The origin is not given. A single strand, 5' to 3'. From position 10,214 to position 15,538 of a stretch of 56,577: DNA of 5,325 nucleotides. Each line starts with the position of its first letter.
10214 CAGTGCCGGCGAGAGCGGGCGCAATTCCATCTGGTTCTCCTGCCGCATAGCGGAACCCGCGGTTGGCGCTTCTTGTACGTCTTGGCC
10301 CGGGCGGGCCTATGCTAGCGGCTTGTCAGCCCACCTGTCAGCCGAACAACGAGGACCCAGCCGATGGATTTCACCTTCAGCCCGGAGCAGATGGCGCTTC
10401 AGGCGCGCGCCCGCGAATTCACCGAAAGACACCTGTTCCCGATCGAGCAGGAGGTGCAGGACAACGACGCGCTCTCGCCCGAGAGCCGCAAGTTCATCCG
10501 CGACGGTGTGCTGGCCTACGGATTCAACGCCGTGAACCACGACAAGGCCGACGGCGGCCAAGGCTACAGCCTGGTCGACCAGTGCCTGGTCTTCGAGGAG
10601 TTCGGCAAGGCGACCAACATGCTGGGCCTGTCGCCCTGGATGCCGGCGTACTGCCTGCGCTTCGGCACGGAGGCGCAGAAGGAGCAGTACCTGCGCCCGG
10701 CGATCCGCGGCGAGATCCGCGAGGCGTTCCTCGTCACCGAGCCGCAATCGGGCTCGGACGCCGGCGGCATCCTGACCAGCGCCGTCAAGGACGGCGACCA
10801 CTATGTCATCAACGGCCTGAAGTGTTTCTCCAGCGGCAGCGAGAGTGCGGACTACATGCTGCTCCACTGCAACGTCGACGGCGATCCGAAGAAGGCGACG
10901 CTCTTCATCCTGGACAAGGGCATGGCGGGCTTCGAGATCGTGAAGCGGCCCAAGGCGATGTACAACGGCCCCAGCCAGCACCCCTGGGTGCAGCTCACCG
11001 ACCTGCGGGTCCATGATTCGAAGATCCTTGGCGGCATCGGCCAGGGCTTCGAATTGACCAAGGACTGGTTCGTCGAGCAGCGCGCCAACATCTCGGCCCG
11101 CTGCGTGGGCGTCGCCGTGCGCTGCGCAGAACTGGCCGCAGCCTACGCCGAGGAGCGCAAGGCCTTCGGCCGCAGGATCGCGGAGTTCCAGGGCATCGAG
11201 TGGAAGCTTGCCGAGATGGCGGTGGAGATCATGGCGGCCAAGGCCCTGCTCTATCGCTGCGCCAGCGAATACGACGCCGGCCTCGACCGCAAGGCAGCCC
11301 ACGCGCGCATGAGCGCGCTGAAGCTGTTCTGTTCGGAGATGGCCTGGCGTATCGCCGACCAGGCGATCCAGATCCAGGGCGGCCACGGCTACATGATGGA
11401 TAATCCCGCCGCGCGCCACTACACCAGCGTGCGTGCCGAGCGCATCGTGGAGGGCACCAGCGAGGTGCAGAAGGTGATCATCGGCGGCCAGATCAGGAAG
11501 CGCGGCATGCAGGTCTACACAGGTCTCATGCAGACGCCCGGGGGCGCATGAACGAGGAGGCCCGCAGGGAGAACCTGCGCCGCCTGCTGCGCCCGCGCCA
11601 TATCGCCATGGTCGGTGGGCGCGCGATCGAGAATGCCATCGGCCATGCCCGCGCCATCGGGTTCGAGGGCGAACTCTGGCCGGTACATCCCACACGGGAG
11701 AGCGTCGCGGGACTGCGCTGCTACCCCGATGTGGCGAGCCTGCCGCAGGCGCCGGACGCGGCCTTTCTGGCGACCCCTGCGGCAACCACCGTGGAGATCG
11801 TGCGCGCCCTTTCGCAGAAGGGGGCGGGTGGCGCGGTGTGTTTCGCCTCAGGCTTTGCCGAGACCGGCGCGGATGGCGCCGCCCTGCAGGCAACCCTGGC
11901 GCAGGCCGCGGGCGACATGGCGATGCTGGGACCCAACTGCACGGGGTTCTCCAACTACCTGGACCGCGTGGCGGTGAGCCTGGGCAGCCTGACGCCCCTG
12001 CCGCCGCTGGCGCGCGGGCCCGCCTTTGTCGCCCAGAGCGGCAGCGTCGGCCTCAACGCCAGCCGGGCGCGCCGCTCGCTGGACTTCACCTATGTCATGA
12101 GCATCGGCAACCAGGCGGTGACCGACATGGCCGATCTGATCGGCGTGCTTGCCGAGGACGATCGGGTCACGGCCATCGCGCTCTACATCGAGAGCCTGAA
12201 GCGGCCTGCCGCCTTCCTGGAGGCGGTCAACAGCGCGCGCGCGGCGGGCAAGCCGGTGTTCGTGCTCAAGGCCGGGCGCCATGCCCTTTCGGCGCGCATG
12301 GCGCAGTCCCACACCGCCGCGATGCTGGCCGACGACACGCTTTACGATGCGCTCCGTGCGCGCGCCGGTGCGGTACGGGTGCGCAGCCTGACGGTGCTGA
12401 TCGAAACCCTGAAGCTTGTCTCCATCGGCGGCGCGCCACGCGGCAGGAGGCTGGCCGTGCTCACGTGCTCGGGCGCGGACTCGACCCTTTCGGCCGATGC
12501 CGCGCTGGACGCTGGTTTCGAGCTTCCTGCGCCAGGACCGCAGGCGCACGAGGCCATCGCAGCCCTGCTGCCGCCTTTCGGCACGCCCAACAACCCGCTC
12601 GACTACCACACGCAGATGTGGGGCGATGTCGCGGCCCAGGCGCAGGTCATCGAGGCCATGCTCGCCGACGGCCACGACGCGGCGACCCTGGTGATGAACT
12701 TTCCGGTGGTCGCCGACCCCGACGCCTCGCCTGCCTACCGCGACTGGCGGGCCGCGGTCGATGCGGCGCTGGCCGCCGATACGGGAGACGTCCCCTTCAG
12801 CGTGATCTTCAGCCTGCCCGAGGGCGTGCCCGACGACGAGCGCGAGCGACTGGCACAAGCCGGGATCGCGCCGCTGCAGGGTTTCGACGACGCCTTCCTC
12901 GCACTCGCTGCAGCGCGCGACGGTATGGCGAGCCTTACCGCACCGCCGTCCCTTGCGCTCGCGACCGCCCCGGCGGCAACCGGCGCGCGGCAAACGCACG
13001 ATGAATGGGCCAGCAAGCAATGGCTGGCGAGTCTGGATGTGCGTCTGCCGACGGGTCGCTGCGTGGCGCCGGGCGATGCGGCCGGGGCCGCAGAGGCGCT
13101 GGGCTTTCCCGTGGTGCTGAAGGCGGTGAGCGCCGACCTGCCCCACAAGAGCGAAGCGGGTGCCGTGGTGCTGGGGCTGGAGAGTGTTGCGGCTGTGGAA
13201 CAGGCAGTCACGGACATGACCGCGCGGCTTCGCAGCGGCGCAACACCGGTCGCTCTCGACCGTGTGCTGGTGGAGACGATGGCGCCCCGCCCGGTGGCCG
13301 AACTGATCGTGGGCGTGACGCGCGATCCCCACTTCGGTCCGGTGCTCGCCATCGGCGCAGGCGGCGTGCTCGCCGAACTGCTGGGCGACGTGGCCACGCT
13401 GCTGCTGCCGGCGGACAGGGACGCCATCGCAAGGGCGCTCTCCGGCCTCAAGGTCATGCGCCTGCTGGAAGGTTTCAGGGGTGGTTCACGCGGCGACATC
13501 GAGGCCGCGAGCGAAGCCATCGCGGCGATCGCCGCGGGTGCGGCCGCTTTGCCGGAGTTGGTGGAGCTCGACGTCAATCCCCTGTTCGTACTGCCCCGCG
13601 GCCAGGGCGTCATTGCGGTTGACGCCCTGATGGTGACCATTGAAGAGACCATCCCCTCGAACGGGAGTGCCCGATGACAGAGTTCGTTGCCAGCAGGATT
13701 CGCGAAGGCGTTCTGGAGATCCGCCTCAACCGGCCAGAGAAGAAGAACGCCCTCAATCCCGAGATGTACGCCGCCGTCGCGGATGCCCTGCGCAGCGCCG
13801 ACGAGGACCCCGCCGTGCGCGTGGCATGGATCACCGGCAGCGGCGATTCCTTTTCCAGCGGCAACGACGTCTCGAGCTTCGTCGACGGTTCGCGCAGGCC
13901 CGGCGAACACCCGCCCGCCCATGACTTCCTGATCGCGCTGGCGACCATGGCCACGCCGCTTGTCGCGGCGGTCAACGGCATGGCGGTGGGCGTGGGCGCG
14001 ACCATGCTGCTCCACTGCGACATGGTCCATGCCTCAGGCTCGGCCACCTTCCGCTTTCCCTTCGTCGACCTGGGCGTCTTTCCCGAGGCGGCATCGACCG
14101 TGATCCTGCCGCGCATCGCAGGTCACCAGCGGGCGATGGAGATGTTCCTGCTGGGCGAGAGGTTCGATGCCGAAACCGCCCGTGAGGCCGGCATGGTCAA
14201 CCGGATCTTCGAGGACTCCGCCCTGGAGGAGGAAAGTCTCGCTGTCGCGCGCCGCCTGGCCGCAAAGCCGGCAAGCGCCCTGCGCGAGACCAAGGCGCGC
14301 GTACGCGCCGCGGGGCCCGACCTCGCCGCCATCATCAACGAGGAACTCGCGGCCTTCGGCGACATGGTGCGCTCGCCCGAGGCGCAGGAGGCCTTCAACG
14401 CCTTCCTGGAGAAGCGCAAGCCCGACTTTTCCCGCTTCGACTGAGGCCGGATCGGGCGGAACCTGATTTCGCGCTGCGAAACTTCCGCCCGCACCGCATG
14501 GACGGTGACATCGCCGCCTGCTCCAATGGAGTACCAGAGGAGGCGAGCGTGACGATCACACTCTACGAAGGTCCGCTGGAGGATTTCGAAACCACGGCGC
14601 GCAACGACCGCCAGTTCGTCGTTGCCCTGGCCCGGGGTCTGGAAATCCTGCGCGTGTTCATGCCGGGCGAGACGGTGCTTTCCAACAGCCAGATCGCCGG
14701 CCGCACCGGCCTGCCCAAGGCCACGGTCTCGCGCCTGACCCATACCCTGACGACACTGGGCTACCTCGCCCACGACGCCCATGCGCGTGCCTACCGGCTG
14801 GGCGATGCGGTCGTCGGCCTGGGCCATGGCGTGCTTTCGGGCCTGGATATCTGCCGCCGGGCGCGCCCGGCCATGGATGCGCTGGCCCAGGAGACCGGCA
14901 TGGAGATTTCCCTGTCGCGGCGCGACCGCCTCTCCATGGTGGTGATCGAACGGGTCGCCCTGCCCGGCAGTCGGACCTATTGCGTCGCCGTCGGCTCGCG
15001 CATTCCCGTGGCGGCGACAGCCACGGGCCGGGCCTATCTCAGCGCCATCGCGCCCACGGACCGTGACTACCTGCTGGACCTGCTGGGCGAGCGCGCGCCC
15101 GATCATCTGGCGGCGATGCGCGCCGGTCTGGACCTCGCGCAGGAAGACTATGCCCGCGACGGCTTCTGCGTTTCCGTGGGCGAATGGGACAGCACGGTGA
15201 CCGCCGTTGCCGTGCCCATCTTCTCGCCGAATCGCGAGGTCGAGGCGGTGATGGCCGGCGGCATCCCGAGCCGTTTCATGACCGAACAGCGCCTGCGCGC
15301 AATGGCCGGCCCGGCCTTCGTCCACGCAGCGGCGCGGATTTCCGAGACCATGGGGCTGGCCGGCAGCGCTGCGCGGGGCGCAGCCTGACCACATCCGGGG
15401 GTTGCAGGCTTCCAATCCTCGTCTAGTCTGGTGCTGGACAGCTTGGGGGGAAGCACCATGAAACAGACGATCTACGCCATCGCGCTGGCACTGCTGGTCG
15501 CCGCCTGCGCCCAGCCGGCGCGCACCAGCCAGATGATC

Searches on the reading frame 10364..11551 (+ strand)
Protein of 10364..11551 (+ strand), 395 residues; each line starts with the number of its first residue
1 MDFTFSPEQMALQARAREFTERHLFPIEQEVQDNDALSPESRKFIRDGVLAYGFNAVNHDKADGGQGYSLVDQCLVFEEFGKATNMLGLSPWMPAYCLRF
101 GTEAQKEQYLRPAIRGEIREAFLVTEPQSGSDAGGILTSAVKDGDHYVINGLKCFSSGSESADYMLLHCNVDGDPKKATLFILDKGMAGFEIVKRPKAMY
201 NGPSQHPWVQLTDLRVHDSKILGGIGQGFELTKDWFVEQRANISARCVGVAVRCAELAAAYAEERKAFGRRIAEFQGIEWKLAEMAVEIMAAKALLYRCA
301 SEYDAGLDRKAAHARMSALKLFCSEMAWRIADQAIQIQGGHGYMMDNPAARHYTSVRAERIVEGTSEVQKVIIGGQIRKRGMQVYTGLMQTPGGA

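Call 35: search_protein_families(library=pfam, proteins=[window:10364-11551:+], max_evalue=0.0001)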
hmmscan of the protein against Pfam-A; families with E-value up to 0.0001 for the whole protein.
window:10364-11551:+ (395 aa): 5 families
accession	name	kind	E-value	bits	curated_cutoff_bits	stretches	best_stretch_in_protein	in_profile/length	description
PF00441.29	Acyl-CoA_dh_1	-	5.3e-42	143.9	22.4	1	226-374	1-146/150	Acyl-CoA dehydrogenase, C-terminal domain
PF02771.21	Acyl-CoA_dh_N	-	1.9e-16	60.9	22.9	1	6-117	1-113/113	Acyl-CoA dehydrogenase, N-terminal domain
PF08028.16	Acyl-CoA_dh_2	-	1.5e-15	58.1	22.7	1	243-358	3-125/134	Acyl-CoA dehydrogenase, C-terminal domain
PF02770.24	Acyl-CoA_dh_M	-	1.6e-15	57.4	33.3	1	121-198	1-81/97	Acyl-CoA dehydrogenase, middle domain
PF22924.1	ACOX_C_alpha1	-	6.3e-07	29.8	27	1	287-368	63-159/169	Acyl-CoA oxidase, C-alpha1 domain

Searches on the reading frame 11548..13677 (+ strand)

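Call 36: search_protein_families(library=pfam, proteins=[window:11548-13677:+], max_evalue=0.0001)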
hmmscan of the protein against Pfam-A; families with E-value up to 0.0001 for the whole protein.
window:11548-13677:+ (709 aa): 3 families
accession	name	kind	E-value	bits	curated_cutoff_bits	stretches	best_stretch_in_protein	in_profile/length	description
PF13549.11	ATP-grasp_5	-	8.5e-54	182.7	27.6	1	479-695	5-219/221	ATP-grasp domain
PF13607.11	Succ_CoA_lig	-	1.7e-36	125.4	27.4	1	159-290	5-137/138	Succinyl-CoA ligase like flavodoxin domain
PF13380.12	CoA_binding_2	-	1.9e-14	54.5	22.8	1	18-135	2-114/116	CoA binding domain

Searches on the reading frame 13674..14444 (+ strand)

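Call 36: search_protein_families(library=pfam, proteins=[window:13674-14444:+], max_evalue=0.0001)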
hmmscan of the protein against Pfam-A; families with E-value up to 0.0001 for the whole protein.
window:13674-14444:+ (256 aa): 2 families
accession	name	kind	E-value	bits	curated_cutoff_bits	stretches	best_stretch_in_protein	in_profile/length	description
PF00378.25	ECH_1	-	1.1e-55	189.1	27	1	9-253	2-249/251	Enoyl-CoA hydratase/isomerase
PF16113.10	ECH_2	-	2.9e-26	93.2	27.2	1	16-244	4-238/335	Enoyl-CoA hydratase/isomerase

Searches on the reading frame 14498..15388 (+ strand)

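Call 8: search_protein_families(library=pfam, proteins=[window:14498-15388:+], max_evalue=0.001)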
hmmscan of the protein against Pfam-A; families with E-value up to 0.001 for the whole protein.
window:14498-15388:+ (296 aa): 3 families
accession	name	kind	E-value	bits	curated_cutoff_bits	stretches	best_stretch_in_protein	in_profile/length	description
PF01614.24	IclR_C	-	1.1e-20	74.4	24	1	111-282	2-173/174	Bacterial transcriptional regulator IclR C-terminal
PF09339.16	HTH_IclR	-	1.4e-15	57.2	22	1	43-93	1-51/52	IclR helix-turn-helix domain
PF12802.13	MarR_2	-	0.00051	20.6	27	0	58-97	20-60/61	MarR family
